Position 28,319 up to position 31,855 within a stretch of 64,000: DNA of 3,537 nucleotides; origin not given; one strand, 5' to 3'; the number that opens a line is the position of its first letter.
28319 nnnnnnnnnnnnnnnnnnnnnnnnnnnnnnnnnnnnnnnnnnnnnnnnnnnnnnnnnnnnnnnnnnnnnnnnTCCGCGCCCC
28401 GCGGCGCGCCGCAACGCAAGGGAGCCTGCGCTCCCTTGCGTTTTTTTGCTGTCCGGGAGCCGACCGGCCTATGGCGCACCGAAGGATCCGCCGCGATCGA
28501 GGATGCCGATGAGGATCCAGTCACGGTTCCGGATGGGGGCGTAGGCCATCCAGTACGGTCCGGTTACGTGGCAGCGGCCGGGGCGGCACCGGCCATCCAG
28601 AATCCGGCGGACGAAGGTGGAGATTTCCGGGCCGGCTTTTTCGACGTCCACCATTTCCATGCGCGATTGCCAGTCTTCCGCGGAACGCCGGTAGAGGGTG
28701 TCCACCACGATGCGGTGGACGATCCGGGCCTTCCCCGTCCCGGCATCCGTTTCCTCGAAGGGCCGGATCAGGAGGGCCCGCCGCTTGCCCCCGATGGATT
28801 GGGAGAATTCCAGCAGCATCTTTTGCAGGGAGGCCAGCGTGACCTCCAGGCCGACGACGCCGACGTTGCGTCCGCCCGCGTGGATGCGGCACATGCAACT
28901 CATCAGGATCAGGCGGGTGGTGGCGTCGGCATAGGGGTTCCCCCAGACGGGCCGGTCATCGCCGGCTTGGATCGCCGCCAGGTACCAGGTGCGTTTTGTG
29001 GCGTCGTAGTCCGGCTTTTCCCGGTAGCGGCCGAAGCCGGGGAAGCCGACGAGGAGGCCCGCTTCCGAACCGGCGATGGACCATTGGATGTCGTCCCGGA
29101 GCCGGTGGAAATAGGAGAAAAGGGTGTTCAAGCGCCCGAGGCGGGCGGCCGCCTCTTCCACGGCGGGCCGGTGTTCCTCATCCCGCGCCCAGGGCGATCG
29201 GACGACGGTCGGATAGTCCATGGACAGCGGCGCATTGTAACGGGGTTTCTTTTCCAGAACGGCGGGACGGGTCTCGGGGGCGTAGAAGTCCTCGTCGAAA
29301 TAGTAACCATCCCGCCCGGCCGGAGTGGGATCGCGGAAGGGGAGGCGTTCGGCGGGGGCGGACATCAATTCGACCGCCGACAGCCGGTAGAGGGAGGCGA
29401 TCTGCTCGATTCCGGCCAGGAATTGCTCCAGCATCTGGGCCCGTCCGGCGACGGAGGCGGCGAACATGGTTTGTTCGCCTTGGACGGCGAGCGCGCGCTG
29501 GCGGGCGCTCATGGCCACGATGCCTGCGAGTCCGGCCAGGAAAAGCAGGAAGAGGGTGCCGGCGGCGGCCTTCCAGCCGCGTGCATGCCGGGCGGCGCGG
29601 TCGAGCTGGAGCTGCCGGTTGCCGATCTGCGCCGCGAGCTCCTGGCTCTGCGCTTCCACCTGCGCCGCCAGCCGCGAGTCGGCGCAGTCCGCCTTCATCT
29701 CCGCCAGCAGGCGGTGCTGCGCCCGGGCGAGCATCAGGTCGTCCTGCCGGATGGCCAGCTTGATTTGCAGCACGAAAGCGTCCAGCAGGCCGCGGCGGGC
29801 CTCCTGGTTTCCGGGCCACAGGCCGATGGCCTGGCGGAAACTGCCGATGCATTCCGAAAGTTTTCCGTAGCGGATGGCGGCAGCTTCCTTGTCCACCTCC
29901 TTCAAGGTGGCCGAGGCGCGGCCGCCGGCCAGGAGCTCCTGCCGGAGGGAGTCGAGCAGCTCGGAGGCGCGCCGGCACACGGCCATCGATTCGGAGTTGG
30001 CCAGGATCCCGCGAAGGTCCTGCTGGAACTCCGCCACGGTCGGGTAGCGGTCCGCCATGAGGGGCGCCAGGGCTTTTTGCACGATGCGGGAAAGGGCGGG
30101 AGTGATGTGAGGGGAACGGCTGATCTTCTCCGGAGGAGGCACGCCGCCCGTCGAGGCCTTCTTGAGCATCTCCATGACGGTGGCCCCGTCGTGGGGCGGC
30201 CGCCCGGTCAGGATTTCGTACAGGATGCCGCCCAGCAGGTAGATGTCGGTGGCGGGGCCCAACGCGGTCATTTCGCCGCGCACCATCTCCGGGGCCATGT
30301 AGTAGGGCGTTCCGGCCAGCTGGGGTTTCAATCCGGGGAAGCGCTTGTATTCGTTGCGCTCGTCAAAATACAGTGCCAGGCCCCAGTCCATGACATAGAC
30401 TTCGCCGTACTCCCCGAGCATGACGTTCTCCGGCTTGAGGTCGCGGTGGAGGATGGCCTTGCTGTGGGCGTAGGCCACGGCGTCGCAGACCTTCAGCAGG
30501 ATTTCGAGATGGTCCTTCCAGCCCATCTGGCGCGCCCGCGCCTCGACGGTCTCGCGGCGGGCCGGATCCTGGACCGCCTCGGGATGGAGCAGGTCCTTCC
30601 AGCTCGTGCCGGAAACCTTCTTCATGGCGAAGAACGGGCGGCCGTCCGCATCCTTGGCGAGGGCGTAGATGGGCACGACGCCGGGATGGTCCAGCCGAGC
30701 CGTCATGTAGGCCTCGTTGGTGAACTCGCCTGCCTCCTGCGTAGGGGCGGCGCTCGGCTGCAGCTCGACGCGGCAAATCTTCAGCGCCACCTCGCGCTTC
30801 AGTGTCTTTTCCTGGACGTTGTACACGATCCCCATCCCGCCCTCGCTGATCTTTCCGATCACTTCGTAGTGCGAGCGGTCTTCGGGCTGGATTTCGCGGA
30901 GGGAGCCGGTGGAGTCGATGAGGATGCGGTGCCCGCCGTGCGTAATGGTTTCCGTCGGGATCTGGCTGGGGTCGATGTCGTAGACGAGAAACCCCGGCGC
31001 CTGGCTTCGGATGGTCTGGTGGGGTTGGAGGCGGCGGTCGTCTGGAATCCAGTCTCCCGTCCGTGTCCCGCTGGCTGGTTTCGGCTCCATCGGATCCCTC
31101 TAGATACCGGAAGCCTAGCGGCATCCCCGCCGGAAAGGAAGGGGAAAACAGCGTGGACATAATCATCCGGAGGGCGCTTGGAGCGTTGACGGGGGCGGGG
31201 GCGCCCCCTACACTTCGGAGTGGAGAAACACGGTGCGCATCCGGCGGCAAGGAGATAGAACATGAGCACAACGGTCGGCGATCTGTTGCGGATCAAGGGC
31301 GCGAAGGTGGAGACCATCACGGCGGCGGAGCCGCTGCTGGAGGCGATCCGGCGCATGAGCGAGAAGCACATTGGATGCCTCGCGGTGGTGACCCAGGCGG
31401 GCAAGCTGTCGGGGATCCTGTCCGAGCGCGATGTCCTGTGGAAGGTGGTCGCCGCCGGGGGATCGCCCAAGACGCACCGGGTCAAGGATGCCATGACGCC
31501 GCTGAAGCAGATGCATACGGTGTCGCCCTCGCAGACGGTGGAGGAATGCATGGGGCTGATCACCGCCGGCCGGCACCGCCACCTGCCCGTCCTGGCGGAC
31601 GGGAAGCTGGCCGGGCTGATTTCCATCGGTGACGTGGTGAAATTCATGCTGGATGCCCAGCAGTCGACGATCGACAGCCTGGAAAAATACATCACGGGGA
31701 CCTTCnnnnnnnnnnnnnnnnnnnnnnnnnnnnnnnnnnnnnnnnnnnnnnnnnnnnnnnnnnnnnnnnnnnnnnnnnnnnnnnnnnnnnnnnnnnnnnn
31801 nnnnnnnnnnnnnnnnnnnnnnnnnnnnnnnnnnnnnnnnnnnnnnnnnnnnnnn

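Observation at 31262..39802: Near-identical CBS-domain genes as direct repeats, each heading a different hydrogenase operon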

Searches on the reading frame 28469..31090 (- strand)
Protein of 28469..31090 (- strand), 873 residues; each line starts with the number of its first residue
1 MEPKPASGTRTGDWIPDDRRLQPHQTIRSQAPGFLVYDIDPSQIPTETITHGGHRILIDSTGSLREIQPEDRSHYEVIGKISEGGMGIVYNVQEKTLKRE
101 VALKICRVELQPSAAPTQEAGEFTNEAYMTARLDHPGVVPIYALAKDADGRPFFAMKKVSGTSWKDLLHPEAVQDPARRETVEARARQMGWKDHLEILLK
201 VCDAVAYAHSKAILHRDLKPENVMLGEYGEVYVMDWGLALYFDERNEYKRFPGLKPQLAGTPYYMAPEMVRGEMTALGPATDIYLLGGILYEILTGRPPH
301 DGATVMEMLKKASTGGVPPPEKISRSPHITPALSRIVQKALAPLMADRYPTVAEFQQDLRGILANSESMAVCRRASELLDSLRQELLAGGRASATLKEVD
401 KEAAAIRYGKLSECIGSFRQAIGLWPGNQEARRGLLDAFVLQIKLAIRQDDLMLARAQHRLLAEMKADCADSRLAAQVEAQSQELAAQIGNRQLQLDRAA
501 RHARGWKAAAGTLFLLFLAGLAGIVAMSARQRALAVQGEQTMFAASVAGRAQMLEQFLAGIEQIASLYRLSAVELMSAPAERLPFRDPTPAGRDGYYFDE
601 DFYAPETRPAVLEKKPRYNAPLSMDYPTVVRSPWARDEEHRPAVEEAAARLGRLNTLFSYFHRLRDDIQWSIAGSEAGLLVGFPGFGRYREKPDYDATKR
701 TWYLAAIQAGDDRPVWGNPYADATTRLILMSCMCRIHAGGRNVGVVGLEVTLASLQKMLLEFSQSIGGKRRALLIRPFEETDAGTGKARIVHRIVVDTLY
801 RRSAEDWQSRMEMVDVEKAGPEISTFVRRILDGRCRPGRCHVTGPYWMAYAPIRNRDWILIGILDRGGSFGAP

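Call 7: search_protein_families(library=pfam, proteins=[window:28469-31090:-], max_evalue=0.1)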
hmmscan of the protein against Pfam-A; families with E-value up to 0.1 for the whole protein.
window:28469-31090:- (873 aa): 6 families
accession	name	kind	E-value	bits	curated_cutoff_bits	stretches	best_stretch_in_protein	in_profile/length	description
PF00069.31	Pkinase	-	2.1e-36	126.1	31.7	1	75-349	1-252/263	Protein kinase domain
PF07714.23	PK_Tyr_Ser-Thr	-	3.6e-24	85.9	23.1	1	79-348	5-248/258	Protein tyrosine and serine/threonine kinase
PF22673.2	MCP-like_PDC_1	-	6.2e-07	30.3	27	1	692-757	48-113/113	Methyl-accepting chemotaxis protein-like, first PDC sensor domain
PF02743.24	dCache_1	-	4.3e-06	26.9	45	1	690-768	88-168/240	Cache domain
PF01636.29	APH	-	0.00059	20.1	23.2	1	171-241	121-199/239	Phosphotransferase enzyme family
PF06476.17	DUF1090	-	0.068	13.6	24.4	0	448-502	34-88/110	Protein of unknown function (DUF1090)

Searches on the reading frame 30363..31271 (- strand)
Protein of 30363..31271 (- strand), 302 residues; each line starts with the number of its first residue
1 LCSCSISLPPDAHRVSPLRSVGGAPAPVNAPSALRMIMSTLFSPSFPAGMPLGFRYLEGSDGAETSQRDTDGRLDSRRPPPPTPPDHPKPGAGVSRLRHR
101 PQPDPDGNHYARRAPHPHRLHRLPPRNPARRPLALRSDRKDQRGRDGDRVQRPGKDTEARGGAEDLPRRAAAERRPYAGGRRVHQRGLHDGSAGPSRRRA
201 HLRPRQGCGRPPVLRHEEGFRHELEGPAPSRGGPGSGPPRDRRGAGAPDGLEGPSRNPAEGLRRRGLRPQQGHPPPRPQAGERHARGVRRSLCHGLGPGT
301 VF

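Call 7: search_protein_families(library=pfam, proteins=[window:30363-31271:-], max_evalue=0.1)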
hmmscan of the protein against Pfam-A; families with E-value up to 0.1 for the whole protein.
window:30363-31271:- (302 aa): 0 families

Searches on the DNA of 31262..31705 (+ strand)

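Call 48: search_rna_families(source=L006, start=9700, end=10800, threshold=evalue, max_evalue=1)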
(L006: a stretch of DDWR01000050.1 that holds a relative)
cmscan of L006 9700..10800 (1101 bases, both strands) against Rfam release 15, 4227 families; matches with E-value up to 1: 1.
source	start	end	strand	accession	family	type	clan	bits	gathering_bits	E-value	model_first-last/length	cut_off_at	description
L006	10478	10549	-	RF03296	MIR8788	Gene; miRNA;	-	25.8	124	0.072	1-138/138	no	MIR8788 microRNA precursor family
